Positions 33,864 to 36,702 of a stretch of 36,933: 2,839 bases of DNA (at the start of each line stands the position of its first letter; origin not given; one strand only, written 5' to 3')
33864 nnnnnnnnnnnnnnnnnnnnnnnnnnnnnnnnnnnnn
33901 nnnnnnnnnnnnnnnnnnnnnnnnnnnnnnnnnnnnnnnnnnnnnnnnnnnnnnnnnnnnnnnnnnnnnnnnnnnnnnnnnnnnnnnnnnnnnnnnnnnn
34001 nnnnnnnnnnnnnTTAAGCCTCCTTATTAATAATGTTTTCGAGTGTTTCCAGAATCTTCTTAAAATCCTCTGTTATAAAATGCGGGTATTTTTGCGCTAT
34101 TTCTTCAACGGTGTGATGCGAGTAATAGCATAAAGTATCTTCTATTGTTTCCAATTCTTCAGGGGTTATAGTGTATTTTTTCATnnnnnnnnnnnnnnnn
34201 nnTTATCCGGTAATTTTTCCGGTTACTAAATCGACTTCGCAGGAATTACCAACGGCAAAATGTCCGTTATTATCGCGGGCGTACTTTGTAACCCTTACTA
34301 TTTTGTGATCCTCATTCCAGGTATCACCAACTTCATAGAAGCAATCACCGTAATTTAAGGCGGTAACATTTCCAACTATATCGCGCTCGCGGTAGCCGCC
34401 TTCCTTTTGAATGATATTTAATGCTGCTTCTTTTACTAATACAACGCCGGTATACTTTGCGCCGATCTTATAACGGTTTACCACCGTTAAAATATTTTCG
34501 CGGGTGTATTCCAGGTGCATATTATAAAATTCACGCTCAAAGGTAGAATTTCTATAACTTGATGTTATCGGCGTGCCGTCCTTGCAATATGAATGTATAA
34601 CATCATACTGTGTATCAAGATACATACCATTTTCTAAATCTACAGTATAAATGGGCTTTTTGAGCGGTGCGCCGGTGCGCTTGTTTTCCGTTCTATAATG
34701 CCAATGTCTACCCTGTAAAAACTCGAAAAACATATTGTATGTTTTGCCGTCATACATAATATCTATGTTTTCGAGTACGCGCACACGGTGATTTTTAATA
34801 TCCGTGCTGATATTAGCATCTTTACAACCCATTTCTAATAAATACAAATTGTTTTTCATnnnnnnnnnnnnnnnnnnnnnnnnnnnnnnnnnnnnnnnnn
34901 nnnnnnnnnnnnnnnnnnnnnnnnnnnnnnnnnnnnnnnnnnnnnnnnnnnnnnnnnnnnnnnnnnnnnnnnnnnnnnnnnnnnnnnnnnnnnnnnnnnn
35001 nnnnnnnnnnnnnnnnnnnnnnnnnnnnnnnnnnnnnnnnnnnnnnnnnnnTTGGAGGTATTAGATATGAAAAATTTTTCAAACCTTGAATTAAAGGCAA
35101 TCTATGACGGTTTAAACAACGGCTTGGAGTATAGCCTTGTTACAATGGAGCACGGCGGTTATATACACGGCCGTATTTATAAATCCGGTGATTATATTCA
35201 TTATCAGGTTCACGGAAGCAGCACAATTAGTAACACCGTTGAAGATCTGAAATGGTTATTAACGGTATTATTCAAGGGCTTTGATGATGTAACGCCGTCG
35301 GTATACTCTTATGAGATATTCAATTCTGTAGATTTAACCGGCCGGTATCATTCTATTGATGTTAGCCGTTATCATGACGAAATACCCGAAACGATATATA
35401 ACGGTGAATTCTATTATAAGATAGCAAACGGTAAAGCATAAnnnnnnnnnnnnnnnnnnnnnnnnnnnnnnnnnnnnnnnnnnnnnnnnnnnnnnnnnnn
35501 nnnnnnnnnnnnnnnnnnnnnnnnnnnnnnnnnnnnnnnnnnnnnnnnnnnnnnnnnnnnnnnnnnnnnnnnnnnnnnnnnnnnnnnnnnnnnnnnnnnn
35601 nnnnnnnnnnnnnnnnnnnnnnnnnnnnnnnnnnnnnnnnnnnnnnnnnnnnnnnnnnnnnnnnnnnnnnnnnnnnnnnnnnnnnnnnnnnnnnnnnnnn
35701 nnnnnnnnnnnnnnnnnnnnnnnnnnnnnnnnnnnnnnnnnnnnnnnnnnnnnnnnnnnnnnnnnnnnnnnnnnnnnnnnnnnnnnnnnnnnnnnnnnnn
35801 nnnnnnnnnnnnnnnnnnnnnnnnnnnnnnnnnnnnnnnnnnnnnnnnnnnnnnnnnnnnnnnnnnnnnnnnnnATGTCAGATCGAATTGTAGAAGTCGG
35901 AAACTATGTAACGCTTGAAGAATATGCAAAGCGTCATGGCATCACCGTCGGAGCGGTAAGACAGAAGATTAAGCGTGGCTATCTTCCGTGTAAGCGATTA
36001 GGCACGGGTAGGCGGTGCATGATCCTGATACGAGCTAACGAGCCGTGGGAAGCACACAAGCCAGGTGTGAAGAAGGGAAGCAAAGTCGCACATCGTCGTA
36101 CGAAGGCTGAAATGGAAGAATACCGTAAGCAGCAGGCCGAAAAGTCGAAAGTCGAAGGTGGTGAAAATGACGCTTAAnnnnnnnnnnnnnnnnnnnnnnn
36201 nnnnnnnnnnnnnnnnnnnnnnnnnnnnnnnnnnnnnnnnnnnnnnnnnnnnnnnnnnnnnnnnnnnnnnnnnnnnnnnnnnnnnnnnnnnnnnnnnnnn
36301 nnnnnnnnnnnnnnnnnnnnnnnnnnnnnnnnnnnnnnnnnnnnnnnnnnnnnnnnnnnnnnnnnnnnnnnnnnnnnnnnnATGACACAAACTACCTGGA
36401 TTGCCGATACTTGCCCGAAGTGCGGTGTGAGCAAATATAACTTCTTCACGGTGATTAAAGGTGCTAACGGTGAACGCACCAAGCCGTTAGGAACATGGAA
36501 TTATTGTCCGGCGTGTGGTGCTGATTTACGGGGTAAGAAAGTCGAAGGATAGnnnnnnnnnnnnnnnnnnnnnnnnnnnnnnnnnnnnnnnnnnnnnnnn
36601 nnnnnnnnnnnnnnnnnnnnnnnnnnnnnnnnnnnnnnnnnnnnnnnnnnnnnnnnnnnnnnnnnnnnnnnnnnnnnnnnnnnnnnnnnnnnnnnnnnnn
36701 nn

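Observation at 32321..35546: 3.2-kb cassette bounded by exact 18-bp direct repeats, with foreign-looking composition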

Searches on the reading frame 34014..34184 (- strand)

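Call 10: search_protein_families(library=pfam, proteins=[window:34014-34184:-], max_evalue=0.1)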
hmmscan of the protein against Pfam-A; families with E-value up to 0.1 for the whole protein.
window:34014-34184:- (56 aa): 0 families

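Call 11: search_protein_families(library=phrogs, proteins=[window:34014-34184:-], max_evalue=0.1)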
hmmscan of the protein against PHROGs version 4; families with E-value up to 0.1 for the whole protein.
window:34014-34184:- (56 aa): 1 family
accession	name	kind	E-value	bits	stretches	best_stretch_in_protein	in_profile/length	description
phrog_28526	-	unknown function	0.041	15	0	26-49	26-49/51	-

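Call 48: search_protein_families(library=ncbifam, proteins=[window:34014-34184:-], max_evalue=0.1)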
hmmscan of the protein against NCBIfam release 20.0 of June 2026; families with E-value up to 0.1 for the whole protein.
window:34014-34184:- (56 aa): 2 families
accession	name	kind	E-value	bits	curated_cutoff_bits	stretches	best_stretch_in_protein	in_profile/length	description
NF002242.0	PRK01151.1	equivalog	0.049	13.2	72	1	24-53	11-43/67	30S ribosomal protein S17e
NF033634.1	SLATT_1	domain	0.087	12.8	41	1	3-55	83-124/132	SLATT domain-containing protein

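Call 49: search_protein_families(library=padloc, proteins=[window:34014-34184:-], max_evalue=0.1)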
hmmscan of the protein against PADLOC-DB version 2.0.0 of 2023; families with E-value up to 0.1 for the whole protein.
window:34014-34184:- (56 aa): 0 families

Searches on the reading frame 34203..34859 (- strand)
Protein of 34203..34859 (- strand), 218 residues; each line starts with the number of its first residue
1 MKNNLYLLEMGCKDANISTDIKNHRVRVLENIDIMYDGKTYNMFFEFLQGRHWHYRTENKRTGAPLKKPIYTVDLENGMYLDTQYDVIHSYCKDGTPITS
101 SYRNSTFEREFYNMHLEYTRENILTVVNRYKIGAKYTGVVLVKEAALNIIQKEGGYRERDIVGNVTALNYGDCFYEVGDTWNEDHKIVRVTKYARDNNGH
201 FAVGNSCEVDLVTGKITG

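Call 10: search_protein_families(library=pfam, proteins=[window:34203-34859:-], max_evalue=0.1)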
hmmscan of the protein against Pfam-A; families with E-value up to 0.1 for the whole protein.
window:34203-34859:- (218 aa): 0 families

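Call 11: search_protein_families(library=phrogs, proteins=[window:34203-34859:-], max_evalue=0.1)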
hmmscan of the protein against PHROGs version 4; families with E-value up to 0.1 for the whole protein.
window:34203-34859:- (218 aa): 0 families

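Call 48: search_protein_families(library=ncbifam, proteins=[window:34203-34859:-], max_evalue=0.1)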
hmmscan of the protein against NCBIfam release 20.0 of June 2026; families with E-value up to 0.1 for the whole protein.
window:34203-34859:- (218 aa): 0 families

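Call 49: search_protein_families(library=padloc, proteins=[window:34203-34859:-], max_evalue=0.1)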
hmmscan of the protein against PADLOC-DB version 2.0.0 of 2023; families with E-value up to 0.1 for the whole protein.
window:34203-34859:- (218 aa): 0 families

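Call 83: predict_structure(protein=window:34203-34859:-)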
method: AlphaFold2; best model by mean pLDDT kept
length: 218 residues; sequences in the alignment: 1
mean_pLDDT: 37.3   pTM: 0.26
mean pLDDT of the five models: 37.3, 34.4, 34.3, 33.2, 30.4
residues with pLDDT >= 90: 0; 70-90: 3; 50-70: 36; < 50: 179
segments of 3 or more residues with pLDDT < 50: 1-33, 46-53, 67-185, 193-202, 211-215
pLDDT, mean of each block of 10 residues (from residue 1): 26 27 32 51 51 57 57 36 30 28 25 27 28 30 28 27 29 39 49 45 53 48
secondary structure, 60 per line:
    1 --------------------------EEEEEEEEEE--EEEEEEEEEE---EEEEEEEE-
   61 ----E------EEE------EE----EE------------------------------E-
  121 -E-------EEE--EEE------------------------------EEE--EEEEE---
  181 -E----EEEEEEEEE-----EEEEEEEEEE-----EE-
elements in order: E27-36 E39-48 E52-59 E72-74 E130-132 E135-137 E168-170 E173-177 E187-195 E201-210

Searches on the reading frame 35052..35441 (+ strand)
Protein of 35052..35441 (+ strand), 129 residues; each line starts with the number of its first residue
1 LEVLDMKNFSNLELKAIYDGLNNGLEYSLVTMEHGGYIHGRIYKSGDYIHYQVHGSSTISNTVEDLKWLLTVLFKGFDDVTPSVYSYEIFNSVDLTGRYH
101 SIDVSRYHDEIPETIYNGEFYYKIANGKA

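Call 10: search_protein_families(library=pfam, proteins=[window:35052-35441:+], max_evalue=0.1)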
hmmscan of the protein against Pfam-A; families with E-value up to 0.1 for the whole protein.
window:35052-35441:+ (129 aa): 1 family
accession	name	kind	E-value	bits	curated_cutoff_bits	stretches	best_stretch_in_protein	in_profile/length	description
PF22846.1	CATSPERG_C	-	0.092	13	27.6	0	87-124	92-129/202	CATSPERG C-terminal domain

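Call 11: search_protein_families(library=phrogs, proteins=[window:35052-35441:+], max_evalue=0.1)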
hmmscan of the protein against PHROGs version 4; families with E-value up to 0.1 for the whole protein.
window:35052-35441:+ (129 aa): 0 families

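Call 48: search_protein_families(library=ncbifam, proteins=[window:35052-35441:+], max_evalue=0.1)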
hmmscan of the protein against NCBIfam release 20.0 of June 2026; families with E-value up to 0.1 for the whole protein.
window:35052-35441:+ (129 aa): 0 families

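Call 49: search_protein_families(library=padloc, proteins=[window:35052-35441:+], max_evalue=0.1)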
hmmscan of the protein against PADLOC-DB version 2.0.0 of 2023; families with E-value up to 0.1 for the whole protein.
window:35052-35441:+ (129 aa): 0 families

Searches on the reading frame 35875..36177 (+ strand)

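Call 10: search_protein_families(library=pfam, proteins=[window:35875-36177:+], max_evalue=0.1)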
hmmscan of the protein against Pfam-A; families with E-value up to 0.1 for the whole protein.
window:35875-36177:+ (100 aa): 5 families
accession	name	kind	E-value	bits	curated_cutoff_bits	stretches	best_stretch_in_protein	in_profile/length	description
PF04545.22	Sigma70_r4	-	0.0028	17.6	24.1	1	12-35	21-44/50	Sigma-70, region 4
PF12728.13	HTH_17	-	0.016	15.9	27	1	11-50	1-38/51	Helix-turn-helix domain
PF08281.18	Sigma70_r4_2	-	0.021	14.9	25.7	1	14-35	29-50/54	Sigma-70, region 4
PF10743.14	Phage_Cox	-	0.058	13.7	27.5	1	9-46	9-46/87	Regulatory phage protein cox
PF00376.29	MerR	-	0.06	13.6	28.2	0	18-47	6-36/38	MerR family regulatory protein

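Call 11: search_protein_families(library=phrogs, proteins=[window:35875-36177:+], max_evalue=0.1)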
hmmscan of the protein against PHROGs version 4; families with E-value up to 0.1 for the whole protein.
window:35875-36177:+ (100 aa): 13 families
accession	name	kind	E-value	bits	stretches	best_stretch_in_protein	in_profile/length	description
phrog_575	-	integration and excision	2.5e-09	38.1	1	10-45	12-49/71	Cox-like excisionase and repressor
phrog_1864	-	unknown function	1.4e-06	29.1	1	12-44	21-53/73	-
phrog_66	-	integration and excision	0.00022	22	1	10-89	92-167/412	excisionase and transcriptional regulator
phrog_9668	-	integration and excision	0.00041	21.5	1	8-79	12-84/114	excisionase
phrog_597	-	DNA, RNA and nucleotide metabolism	0.00045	21.3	1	10-83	111-190/200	DNA binding protein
phrog_11533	-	unknown function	0.0027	19.1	1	13-41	34-62/92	-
phrog_57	-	head and packaging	0.0048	17.8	1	10-68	11-69/199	terminase small subunit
phrog_11919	-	unknown function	0.054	14.6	1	7-40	11-44/108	-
phrog_2474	-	transcription regulation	0.055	14.4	1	10-44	47-81/118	MerR-like transcriptional regulator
phrog_5333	-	unknown function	0.06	14.5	0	10-45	12-51/64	-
phrog_6058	-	unknown function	0.061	14.1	1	11-39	24-52/113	-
phrog_2907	-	integration and excision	0.081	14.4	0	64-90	83-109/117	excisionase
phrog_7506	-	integration and excision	0.097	14.1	0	12-43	16-47/78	recombination directionality factor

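Call 48: search_protein_families(library=ncbifam, proteins=[window:35875-36177:+], max_evalue=0.1)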
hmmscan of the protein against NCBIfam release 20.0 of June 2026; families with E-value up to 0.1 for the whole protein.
window:35875-36177:+ (100 aa): 1 family
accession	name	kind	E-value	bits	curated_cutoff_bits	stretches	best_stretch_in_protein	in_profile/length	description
TIGR01764.1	excise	domain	0.0077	16.6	28.8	1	11-47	1-37/49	excisionase family DNA-binding protein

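Call 49: search_protein_families(library=padloc, proteins=[window:35875-36177:+], max_evalue=0.1)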
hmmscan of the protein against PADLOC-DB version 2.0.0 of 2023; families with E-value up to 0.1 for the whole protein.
window:35875-36177:+ (100 aa): 1 family
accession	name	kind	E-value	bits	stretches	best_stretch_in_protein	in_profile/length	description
PDLC04133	mad1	-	0.00068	17.9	1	11-47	5-40/60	mads_1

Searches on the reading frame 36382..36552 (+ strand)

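Call 48: search_protein_families(library=ncbifam, proteins=[window:36382-36552:+], max_evalue=0.1)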
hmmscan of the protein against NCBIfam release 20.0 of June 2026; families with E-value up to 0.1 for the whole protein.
window:36382-36552:+ (56 aa): 13 families
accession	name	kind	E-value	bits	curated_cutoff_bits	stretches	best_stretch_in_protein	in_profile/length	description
NF033497.1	rubre_like_arch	subfamily_domain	0.0013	18.4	32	0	42-50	19-27/34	rubrerythrin-like domain-containing protein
NF009623.0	PRK13130.1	equivalog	0.011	15.8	68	0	8-18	17-27/56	RNA-protein complex protein Nop10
NF047912.1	ECs_2282_CxxC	subfamily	0.014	15.3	37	0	10-28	4-22/60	ECs_2282 family putative zinc-binding protein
TIGR04165.1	methano_modCys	hypoth_equivalog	0.022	15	60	0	8-16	7-15/50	TIGR04165 family Cys-rich peptide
NF045510.1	4Cys_prefix_kin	domain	0.023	14.9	24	0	40-49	17-26/26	4-Cys prefix domain-containing protein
TIGR02605.1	CxxC_CxxC_SSSS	subfamily_domain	0.024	14.7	31.3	0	9-17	27-35/52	FmdB family zinc ribbon protein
NF011481.0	PRK14890.1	equivalog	0.03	14.3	61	0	38-48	26-36/61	putative Zn-ribbon RNA-binding protein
NF045768.1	RubredRD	equivalog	0.03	14.3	90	0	10-21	38-49/54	rubredoxin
NF001605.0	PRK00398.1-2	equivalog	0.032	14.1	63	0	2-15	12-25/43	DNA-directed RNA polymerase subunit P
NF050125.1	ChrA_rel_RiPP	equivalog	0.038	14.7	40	0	30-46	39-54/56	chryseobasin-related MNIO class RiPP peptide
NF041913.1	HVO_2142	equivalog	0.039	13.8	90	0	40-49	12-21/48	HVO_2142 family zinc finger protein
NF045720.1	rubredox_RCKP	subfamily_domain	0.079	12.6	45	0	10-16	21-27/34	RCKP-type rubredoxin-like domain-containing protein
TIGR01206.1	lysW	equivalog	0.082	12.8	53.2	0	42-55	5-18/54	lysine biosynthesis protein LysW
